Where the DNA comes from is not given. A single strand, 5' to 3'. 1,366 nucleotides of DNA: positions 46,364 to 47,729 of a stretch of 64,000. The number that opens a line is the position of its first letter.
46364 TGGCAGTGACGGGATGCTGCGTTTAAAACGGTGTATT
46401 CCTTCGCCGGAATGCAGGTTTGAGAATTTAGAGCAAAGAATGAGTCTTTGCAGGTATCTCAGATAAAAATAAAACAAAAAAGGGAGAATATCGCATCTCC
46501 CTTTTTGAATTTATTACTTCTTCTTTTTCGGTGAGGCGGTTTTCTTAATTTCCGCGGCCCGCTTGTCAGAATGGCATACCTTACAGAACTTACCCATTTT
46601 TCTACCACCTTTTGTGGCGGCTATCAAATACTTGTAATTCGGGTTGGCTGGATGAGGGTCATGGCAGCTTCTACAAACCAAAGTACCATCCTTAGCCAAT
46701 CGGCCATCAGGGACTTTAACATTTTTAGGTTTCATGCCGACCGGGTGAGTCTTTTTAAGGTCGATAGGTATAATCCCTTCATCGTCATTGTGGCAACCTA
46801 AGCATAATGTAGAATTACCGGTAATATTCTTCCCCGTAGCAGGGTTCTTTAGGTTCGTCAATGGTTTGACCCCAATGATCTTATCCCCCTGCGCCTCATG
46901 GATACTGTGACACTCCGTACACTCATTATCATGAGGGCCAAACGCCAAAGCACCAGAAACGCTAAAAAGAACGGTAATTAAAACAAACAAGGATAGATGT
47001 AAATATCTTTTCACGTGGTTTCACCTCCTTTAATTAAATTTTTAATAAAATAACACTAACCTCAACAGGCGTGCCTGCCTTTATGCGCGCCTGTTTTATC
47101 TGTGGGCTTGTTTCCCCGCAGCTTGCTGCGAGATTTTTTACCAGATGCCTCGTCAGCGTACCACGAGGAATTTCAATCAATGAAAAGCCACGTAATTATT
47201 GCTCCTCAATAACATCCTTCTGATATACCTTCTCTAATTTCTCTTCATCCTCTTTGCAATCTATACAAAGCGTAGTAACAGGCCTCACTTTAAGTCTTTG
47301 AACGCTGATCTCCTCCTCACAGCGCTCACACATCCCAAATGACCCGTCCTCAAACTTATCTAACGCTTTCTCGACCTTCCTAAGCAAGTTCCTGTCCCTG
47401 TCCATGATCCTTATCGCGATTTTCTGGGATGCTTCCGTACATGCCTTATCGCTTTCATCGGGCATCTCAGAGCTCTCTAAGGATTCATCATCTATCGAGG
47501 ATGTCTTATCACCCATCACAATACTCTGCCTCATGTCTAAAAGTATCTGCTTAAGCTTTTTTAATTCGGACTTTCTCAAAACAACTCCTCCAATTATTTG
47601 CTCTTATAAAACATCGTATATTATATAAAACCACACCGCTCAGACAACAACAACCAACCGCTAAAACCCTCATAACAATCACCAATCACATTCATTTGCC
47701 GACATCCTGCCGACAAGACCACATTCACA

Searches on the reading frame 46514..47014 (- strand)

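Call 20: search_protein_families(library=pfam, proteins=[window:46514-47014:-])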
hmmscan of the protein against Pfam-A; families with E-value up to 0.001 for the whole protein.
window:46514-47014:- (166 aa): 4 families
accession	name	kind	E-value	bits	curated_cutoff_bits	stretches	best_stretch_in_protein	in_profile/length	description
PF09699.15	Paired_CXXCH_1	-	2.7e-10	40.2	20.6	1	111-152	8-40/41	Doubled CXXCH motif (Paired_CXXCH_1)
PF14522.11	Cytochrome_C7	-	6.7e-09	35.9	24.8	1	110-159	12-59/67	Cytochrome c7 and related cytochrome c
PF22113.1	Mtrc-MtrF_II-IV_dom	-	2.2e-07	31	30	1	36-158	57-173/176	Outer membrane cytochrome MtrC/MtrF-like, domains II/IV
PF14537.11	Cytochrom_c3_2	-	4.8e-07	30.6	25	0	65-127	23-73/79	Cytochrome c3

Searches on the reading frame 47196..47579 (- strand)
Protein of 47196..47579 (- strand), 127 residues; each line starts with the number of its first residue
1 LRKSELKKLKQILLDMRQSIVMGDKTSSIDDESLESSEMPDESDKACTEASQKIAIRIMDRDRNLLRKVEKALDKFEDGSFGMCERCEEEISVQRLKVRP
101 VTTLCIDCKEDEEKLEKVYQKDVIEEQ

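Call 20: search_protein_families(library=pfam, proteins=[window:47196-47579:-])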
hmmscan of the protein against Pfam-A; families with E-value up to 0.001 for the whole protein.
window:47196-47579:- (127 aa): 2 families
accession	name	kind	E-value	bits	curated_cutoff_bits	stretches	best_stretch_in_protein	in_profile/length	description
PF01258.23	zf-dskA_traR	-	2.6e-12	47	24.9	1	79-114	1-36/36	Prokaryotic dksA/traR C4-type zinc finger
PF21157.2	DksA_N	-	3.1e-10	40.6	27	1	6-75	2-70/71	DnaK suppressor protein DksA, N-terminal domain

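Call 46: find_homologous_proteins(query=window:47196-47579:-, max_evalue=1e-20)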
Query window:47196-47579:- (127 aa): 19 proteins with E <= 1e-20 among 32 candidates.
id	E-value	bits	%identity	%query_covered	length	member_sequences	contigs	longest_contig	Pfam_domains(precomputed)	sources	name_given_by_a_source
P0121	4.0e-71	254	100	100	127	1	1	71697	PF21157.3,PF01258.24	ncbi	-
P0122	9.7e-52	192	75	100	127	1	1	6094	PF21157.3,PF01258.24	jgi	jgi:DnaK suppressor protein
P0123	1.8e-49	185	72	96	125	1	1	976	PF21157.3,PF01258.24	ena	-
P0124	2.7e-48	181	68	100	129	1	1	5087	PF21157.3,PF01258.24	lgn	-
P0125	1.8e-45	172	68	96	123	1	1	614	PF21157.3,PF01258.24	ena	-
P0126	2.9e-45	171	68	96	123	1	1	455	PF21157.3,PF01258.24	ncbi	-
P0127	1.0e-44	169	66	96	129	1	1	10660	PF21157.3,PF01258.24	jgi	jgi:DnaK suppressor protein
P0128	1.2e-43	166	66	96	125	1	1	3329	PF21157.3,PF01258.24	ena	-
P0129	9.2e-42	160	68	87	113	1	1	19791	PF21157.3,PF01258.24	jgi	jgi:DnaK suppressor protein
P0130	1.4e-22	98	44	93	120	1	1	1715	PF21157.3,PF01258.24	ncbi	-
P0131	2.3e-22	97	43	83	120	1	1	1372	PF21157.3,PF01258.24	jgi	jgi:DnaK suppressor protein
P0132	2.5e-22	97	43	83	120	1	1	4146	PF21157.3,PF01258.24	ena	-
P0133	6.9e-22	96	41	92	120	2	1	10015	PF21157.3,PF01258.24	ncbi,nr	ncbi:MAG: RNA polymerase-binding protein DksA [Myxococcales bacterium]|nr:RNA polymerase-binding pro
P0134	8.7e-22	95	42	83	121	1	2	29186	PF21157.3,PF01258.24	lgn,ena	-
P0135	9.5e-22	95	41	94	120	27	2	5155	PF21157.3,PF01258.24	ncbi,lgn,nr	ncbi:MAG: RNA polymerase-binding protein DksA [Proteobacteria bacterium]|nr:RNA polymerase-binding p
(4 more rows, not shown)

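Call 47: find_encoding_contigs(protein=P0122, flank=5000, max_places=3)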
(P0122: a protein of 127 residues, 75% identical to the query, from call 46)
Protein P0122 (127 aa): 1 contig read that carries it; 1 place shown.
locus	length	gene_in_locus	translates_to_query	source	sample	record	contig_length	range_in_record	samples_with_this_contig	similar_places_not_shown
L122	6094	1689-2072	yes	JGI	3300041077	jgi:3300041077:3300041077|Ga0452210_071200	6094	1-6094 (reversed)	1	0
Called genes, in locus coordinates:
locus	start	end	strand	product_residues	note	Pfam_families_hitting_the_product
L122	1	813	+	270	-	?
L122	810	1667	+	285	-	PF00491:Arginase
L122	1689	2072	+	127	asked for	PF21157:DksA_N, PF01258:zf-dskA_traR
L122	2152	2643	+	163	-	PF22113:Mtrc-MtrF_II-IV_dom (faint), PF14522:Cytochrome_C7 (faint), PF14537:Cytochrom_c3_2 (faint), PF09699:Paired_CXXCH_1 (faint)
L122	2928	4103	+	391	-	PF03264:Cytochrom_NNT, PF02085:Cytochrom_CIII (faint), PF14537:Cytochrom_c3_2 (faint), PF22113:Mtrc-MtrF_II-IV_dom (faint), PF14522:Cytochrome_C7 (weak), PF02335:Cytochrom_C552 (weak)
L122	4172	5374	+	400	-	PF14522:Cytochrome_C7 (faint), PF22113:Mtrc-MtrF_II-IV_dom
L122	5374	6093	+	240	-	?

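Call 48: find_encoding_contigs(protein=P0124, flank=5000, max_places=3)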
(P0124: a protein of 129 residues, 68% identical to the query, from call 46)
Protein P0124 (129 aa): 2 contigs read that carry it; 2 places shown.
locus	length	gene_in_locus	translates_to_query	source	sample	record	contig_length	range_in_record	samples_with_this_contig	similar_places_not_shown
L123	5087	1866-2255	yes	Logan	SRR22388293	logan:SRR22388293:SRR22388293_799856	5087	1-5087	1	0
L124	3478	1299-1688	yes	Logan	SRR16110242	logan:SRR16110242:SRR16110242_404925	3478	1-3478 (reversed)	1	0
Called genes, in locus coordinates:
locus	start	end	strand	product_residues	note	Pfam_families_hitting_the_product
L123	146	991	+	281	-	PF17284:Spermine_synt_N, PF01564:Spermine_synth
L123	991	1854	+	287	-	PF00491:Arginase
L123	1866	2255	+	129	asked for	PF21157:DksA_N, PF01258:zf-dskA_traR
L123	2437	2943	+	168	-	PF14522:Cytochrome_C7 (faint), PF22113:Mtrc-MtrF_II-IV_dom (weak), PF09699:Paired_CXXCH_1 (weak)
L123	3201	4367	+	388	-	PF03264:Cytochrom_NNT, PF02085:Cytochrom_CIII (faint), PF14522:Cytochrome_C7 (weak), PF14537:Cytochrom_c3_2 (weak), PF02335:Cytochrom_C552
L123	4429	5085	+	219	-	?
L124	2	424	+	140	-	?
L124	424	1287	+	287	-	PF00491:Arginase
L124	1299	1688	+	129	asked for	PF21157:DksA_N, PF01258:zf-dskA_traR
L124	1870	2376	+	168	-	PF14522:Cytochrome_C7 (faint), PF22113:Mtrc-MtrF_II-IV_dom (weak), PF09699:Paired_CXXCH_1 (weak)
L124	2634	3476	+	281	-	?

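Call 49: find_encoding_contigs(protein=P0127, flank=5000, max_places=3)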
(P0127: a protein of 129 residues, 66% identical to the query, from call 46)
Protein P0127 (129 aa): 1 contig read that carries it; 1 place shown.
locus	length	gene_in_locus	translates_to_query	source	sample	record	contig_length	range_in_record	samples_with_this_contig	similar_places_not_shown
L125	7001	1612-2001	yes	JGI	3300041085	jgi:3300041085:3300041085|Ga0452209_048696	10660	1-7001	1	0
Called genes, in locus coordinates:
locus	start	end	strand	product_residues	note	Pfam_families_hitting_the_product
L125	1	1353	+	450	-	?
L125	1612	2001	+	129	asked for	PF21157:DksA_N, PF01258:zf-dskA_traR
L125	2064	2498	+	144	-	PF14522:Cytochrome_C7 (faint), PF22113:Mtrc-MtrF_II-IV_dom (weak), PF09699:Paired_CXXCH_1 (weak)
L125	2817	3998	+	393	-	PF03264:Cytochrom_NNT, PF14522:Cytochrome_C7 (faint), PF14537:Cytochrom_c3_2 (faint), PF22113:Mtrc-MtrF_II-IV_dom (faint), PF02335:Cytochrom_C552 (weak)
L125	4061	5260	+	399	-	PF14522:Cytochrome_C7 (faint), PF22113:Mtrc-MtrF_II-IV_dom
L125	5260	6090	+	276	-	PF01292:Ni_hydr_CYTB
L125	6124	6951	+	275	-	-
